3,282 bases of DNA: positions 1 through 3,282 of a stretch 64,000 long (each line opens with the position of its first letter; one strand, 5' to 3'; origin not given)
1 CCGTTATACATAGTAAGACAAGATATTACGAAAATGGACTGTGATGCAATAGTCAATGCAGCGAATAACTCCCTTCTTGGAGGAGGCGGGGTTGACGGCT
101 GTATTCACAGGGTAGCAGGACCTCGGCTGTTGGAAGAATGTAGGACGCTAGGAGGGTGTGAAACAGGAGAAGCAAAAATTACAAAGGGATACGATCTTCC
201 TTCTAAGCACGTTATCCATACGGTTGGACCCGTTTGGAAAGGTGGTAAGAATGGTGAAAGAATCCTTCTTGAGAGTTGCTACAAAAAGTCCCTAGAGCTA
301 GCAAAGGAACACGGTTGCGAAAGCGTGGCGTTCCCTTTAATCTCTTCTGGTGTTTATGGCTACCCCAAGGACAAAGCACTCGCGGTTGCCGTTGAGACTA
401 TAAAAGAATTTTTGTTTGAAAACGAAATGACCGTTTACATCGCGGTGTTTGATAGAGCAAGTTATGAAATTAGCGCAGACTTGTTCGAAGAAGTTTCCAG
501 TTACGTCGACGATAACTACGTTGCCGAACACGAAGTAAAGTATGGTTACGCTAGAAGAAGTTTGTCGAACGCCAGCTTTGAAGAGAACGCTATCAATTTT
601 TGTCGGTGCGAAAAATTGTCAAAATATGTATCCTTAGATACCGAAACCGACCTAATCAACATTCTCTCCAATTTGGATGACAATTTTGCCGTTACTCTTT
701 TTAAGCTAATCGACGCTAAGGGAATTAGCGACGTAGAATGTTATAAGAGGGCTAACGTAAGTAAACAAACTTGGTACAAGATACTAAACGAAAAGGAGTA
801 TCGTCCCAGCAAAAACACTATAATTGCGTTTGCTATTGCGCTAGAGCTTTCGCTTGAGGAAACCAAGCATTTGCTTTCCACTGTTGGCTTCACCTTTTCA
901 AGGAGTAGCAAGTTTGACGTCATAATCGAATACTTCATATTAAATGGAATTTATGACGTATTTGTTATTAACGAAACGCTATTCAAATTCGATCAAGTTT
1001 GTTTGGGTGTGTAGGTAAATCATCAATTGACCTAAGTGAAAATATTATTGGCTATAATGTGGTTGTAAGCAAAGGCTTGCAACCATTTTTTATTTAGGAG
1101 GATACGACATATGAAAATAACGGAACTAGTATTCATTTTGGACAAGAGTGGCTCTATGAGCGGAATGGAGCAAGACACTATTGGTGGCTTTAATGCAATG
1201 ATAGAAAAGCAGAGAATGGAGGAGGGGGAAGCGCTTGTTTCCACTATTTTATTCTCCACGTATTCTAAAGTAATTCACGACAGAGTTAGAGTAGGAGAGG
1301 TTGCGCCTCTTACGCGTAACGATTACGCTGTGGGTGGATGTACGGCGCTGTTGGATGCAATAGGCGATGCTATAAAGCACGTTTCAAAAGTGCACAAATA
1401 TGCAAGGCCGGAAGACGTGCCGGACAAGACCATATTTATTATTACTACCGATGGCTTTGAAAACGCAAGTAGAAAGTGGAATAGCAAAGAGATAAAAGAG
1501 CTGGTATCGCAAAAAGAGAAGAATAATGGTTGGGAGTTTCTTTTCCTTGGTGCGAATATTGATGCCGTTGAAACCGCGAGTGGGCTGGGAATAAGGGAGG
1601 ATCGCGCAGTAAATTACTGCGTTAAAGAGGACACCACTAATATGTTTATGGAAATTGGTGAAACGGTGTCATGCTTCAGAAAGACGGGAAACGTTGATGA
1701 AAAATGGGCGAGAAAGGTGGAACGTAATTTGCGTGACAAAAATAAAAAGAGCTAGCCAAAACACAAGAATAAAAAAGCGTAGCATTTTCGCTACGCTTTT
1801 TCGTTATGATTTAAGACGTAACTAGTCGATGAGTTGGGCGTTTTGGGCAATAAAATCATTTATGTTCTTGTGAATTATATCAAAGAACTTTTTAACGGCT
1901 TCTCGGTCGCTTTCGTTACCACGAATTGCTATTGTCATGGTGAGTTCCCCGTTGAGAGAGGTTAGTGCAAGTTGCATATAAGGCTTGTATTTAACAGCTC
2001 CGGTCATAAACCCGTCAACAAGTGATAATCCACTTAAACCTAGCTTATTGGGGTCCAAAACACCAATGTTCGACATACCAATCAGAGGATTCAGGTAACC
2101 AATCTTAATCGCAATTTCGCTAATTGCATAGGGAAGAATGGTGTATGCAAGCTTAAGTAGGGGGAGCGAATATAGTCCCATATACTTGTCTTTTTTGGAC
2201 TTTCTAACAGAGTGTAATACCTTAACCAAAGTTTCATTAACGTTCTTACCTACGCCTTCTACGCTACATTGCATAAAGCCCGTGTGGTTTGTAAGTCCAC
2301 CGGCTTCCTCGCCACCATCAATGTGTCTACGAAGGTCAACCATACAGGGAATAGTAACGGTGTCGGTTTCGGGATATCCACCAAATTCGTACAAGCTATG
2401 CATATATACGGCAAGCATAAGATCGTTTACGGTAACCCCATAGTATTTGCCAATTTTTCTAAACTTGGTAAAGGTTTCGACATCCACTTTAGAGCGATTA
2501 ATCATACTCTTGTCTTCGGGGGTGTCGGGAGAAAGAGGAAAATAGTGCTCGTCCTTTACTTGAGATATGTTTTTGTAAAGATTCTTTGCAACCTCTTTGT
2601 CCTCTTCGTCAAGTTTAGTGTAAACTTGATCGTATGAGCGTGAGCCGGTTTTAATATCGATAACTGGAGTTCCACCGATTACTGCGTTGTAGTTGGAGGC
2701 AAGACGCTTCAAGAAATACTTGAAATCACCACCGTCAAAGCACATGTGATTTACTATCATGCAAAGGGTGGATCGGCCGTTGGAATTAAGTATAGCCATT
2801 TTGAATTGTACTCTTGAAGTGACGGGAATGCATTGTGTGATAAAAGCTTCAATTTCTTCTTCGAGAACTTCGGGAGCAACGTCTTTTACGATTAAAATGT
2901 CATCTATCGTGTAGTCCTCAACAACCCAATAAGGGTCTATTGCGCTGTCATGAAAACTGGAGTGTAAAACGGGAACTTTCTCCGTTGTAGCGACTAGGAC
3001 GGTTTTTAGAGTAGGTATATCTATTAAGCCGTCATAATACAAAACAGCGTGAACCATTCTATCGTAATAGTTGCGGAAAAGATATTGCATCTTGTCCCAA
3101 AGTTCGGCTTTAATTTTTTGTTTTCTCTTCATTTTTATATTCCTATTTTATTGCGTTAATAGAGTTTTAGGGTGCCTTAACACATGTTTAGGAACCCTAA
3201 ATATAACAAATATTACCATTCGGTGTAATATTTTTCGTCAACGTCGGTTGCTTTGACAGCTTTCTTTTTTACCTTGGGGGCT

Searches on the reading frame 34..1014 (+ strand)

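Call 57: search_protein_families(library=pfam, proteins=[window:34-1014:+], max_evalue=0.00001)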
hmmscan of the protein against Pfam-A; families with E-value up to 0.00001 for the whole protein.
window:34-1014:+ (326 aa): 1 family
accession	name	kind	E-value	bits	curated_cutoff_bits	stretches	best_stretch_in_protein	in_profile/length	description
PF01661.27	Macro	-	4.6e-47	159.3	22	1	7-119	1-118/118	Macro domain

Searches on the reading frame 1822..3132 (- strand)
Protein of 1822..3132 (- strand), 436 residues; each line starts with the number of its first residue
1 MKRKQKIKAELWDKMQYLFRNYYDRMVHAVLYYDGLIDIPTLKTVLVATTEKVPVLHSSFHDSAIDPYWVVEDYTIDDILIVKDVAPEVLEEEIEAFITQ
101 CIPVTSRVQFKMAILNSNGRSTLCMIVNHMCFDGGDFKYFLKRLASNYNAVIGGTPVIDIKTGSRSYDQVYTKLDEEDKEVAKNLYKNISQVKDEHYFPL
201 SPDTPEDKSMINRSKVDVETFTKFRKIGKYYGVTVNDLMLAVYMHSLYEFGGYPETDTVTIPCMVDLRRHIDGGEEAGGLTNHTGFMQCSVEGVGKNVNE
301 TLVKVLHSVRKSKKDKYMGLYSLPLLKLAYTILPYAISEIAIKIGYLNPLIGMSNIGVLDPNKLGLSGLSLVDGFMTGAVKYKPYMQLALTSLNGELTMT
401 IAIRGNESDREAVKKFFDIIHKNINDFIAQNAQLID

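Call 57: search_protein_families(library=pfam, proteins=[window:1822-3132:-], max_evalue=0.00001)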
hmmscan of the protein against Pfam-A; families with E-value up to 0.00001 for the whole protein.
window:1822-3132:- (436 aa): 1 family
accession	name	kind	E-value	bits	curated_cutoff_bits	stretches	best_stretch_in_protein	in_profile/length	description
PF00668.25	Condensation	-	4.6e-14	52.4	30.6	1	27-271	29-284/456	Condensation domain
